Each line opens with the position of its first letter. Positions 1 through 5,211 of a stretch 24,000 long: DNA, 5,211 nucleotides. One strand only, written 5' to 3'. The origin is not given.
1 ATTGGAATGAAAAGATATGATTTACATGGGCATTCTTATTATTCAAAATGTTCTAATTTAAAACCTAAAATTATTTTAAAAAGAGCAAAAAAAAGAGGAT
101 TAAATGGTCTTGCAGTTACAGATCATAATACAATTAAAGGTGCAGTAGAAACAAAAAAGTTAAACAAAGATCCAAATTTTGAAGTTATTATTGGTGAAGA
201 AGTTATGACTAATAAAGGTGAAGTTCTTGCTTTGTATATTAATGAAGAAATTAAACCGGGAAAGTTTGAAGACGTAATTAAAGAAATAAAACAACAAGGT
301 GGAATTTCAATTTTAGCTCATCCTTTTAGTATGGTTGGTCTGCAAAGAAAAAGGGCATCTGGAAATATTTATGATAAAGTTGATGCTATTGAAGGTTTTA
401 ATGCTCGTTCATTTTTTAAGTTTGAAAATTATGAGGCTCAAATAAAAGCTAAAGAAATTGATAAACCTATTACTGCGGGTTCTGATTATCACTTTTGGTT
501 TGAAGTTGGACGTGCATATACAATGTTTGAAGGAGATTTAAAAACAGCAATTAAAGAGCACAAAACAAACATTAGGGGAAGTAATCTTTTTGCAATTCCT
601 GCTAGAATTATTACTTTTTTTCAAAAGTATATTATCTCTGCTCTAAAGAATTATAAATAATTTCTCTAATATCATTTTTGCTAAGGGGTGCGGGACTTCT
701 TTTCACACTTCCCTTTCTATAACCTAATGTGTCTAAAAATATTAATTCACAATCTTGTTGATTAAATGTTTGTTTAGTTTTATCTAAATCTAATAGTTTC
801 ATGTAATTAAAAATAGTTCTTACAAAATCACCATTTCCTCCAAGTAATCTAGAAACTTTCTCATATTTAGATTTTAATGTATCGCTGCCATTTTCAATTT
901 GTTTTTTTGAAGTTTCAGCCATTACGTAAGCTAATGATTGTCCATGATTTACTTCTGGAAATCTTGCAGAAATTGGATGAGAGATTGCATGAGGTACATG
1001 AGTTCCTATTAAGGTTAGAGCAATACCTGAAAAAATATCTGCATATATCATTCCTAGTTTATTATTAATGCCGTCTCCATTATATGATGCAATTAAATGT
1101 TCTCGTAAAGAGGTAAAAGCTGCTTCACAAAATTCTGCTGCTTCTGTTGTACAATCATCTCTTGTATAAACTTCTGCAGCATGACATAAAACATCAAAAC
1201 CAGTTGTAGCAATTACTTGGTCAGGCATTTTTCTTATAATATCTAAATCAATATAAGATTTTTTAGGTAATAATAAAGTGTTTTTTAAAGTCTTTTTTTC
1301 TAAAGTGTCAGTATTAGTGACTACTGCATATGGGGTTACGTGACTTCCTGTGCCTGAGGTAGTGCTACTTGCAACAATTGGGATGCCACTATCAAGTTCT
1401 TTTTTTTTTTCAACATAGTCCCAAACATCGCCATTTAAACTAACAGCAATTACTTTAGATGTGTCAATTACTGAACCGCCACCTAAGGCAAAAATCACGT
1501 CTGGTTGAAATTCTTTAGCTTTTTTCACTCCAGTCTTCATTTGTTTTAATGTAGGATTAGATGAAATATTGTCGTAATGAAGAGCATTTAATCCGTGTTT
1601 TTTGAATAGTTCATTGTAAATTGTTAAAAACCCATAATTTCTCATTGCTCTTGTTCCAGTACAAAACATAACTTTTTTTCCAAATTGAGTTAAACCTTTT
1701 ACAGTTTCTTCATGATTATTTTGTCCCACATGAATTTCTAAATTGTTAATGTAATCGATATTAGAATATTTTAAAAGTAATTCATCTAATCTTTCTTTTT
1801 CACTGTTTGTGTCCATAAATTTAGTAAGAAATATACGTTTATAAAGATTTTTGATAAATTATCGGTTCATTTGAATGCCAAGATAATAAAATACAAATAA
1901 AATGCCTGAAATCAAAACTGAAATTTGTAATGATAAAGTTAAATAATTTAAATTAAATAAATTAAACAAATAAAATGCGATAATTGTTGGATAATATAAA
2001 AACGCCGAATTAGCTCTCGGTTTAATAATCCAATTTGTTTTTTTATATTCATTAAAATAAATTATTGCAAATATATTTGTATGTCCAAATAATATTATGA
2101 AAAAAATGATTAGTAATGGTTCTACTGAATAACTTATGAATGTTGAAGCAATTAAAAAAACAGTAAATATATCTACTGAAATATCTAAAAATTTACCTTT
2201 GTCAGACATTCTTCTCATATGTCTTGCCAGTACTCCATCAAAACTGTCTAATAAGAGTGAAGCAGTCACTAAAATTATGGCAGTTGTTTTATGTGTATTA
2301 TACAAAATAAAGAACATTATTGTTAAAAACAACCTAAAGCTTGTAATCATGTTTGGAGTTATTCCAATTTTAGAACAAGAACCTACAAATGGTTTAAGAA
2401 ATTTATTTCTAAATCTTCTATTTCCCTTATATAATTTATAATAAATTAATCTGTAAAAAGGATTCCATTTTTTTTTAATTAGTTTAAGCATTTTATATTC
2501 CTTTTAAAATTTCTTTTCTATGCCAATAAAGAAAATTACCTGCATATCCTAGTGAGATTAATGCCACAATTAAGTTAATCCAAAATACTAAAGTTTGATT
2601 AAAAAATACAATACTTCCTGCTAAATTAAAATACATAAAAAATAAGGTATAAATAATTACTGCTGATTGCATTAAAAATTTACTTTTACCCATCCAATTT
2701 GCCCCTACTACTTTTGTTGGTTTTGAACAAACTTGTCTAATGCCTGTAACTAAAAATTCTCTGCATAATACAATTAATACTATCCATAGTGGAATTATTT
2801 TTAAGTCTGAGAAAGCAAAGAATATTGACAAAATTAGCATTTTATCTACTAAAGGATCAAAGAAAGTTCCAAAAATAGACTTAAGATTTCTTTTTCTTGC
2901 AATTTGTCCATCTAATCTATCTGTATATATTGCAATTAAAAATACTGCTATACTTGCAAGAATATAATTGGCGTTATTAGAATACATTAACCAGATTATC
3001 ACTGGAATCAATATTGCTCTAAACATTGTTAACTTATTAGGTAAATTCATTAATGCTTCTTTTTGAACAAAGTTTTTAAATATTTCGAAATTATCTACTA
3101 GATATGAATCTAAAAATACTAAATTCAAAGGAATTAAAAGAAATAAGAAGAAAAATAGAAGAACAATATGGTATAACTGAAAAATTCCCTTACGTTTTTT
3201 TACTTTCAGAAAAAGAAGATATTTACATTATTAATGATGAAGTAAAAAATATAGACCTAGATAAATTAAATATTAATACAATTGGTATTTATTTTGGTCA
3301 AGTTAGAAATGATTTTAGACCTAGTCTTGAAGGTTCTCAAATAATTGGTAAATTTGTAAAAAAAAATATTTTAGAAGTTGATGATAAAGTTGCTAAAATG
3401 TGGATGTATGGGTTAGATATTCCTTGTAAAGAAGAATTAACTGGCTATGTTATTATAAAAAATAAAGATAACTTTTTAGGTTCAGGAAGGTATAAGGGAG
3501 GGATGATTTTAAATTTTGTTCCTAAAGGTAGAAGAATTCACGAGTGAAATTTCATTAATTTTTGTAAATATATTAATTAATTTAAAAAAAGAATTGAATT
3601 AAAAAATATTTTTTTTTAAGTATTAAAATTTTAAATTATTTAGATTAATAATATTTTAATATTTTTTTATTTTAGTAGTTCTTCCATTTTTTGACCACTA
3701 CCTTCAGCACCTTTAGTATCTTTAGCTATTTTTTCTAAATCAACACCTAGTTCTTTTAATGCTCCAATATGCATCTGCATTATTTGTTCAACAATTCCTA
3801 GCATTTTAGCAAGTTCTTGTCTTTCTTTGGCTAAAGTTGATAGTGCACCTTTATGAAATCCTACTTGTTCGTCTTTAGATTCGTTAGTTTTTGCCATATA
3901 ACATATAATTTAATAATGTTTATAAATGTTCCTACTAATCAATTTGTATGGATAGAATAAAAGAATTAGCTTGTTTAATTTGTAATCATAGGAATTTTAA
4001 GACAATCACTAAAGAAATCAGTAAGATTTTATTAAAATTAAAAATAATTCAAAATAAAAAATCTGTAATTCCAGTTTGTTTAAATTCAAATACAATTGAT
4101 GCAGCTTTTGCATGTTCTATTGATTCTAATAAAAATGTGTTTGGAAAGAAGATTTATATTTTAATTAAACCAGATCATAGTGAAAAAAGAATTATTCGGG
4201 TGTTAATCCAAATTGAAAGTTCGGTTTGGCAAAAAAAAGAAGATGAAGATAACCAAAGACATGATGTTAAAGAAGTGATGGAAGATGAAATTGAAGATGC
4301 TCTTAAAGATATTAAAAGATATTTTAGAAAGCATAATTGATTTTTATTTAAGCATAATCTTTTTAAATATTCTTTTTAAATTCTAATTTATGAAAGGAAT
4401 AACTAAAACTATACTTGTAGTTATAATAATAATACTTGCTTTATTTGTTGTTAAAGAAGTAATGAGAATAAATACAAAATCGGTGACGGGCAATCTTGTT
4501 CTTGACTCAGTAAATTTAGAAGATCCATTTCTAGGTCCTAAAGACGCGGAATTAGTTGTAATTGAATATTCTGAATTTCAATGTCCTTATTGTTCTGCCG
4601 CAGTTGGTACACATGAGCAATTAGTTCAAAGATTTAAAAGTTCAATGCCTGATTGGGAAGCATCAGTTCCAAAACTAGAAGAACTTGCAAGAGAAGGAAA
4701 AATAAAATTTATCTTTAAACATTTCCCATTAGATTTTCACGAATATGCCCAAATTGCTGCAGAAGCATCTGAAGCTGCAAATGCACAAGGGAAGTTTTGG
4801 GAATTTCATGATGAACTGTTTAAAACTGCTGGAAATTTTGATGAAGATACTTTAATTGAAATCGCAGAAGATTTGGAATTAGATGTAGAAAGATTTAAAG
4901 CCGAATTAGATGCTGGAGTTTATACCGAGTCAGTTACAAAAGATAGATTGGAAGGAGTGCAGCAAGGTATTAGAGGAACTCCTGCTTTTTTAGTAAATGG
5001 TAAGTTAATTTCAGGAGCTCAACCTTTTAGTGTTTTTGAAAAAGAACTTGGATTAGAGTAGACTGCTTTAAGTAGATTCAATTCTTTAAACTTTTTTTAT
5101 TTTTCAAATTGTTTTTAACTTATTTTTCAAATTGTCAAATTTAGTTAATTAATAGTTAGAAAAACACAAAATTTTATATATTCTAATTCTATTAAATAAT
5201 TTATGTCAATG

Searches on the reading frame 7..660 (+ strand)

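Call 46: search_protein_families(library=pfam, proteins=[window:7-660:+], max_evalue=0.001)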
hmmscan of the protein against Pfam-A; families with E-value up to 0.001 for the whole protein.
window:7-660:+ (217 aa): 2 families
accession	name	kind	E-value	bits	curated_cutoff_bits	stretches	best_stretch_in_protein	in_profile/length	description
PF02811.25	PHP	-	6.1e-10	40.1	26.4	1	5-69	1-66/164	PHP domain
PF13263.12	PHP_C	-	2.6e-09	36.9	21.3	1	140-180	3-43/56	PHP-associated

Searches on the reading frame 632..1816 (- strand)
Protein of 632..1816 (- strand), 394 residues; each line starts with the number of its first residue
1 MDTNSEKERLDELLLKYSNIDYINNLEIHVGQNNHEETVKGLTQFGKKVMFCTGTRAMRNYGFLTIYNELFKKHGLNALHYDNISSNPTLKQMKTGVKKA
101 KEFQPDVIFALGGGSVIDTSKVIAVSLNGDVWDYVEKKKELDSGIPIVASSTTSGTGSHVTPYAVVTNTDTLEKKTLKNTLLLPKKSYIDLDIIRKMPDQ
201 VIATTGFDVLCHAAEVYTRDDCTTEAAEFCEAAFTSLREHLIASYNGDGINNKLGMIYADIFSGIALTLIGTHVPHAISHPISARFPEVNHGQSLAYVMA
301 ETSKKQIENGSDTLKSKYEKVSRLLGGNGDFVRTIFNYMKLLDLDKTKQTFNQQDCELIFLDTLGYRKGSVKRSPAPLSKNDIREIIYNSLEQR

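Call 46: search_protein_families(library=pfam, proteins=[window:632-1816:-], max_evalue=0.001)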
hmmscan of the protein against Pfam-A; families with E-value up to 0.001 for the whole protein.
window:632-1816:- (394 aa): 3 families
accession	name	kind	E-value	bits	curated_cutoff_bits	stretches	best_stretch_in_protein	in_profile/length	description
PF00465.25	Fe-ADH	-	6.7e-38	130.4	31.3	1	27-190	3-167/168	Iron-containing alcohol dehydrogenase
PF25137.1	ADH_Fe_C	-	1.1e-14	55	27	1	203-386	2-189/194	Fe-containing alcohol dehydrogenase family, C-terminal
PF13685.12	Fe-ADH_2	-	3.1e-06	27.7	28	1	48-128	21-98/149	Iron-containing alcohol dehydrogenase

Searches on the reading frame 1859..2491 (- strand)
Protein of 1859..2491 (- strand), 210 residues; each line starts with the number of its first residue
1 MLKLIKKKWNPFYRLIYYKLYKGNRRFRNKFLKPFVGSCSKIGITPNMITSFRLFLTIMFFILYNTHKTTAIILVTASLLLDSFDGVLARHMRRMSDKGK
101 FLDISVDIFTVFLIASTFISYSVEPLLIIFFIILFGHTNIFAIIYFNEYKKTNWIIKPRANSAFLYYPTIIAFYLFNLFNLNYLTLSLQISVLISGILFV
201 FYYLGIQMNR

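Call 46: search_protein_families(library=pfam, proteins=[window:1859-2491:-], max_evalue=0.001)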
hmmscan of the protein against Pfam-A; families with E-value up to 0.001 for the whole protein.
window:1859-2491:- (210 aa): 1 family
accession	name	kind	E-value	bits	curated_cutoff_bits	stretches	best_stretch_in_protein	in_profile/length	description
PF01066.26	CDP-OH_P_transf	-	7e-17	62.7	22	1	45-181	3-138/152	CDP-alcohol phosphatidyltransferase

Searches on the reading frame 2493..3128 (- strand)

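Call 46: search_protein_families(library=pfam, proteins=[window:2493-3128:-], max_evalue=0.001)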
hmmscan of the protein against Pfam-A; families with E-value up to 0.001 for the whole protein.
window:2493-3128:- (211 aa): 1 family
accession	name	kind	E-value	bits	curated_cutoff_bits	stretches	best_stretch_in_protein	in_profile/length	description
PF01066.26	CDP-OH_P_transf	-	1.2e-37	130.1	22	1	27-189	1-150/152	CDP-alcohol phosphatidyltransferase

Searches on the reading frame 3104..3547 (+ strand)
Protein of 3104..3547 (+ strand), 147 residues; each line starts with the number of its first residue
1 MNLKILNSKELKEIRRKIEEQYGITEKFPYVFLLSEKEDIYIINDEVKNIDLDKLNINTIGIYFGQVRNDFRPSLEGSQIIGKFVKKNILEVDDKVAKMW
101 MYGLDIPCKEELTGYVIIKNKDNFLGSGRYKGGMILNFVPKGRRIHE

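Call 46: search_protein_families(library=pfam, proteins=[window:3104-3547:+], max_evalue=0.001)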
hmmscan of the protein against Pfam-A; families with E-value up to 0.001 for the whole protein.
window:3104-3547:+ (147 aa): 1 family
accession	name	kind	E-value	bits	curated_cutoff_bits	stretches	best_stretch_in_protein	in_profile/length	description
PF13636.12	Methyltranf_PUA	-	4.9e-10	39.7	27.6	1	97-145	1-49/49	RNA-binding PUA-like domain of methyltransferase RsmF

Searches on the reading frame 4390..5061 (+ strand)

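Call 46: search_protein_families(library=pfam, proteins=[window:4390-5061:+], max_evalue=0.001)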
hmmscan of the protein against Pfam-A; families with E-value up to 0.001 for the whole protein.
window:4390-5061:+ (223 aa): 2 families
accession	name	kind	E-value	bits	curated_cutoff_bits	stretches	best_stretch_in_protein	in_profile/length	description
PF01323.26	DSBA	-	1.7e-21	77.3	25.6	1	56-220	1-190/191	DSBA-like thioredoxin domain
PF13462.12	Thioredoxin_4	-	8.8e-21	75.2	23.2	2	90-217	32-160/165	Thioredoxin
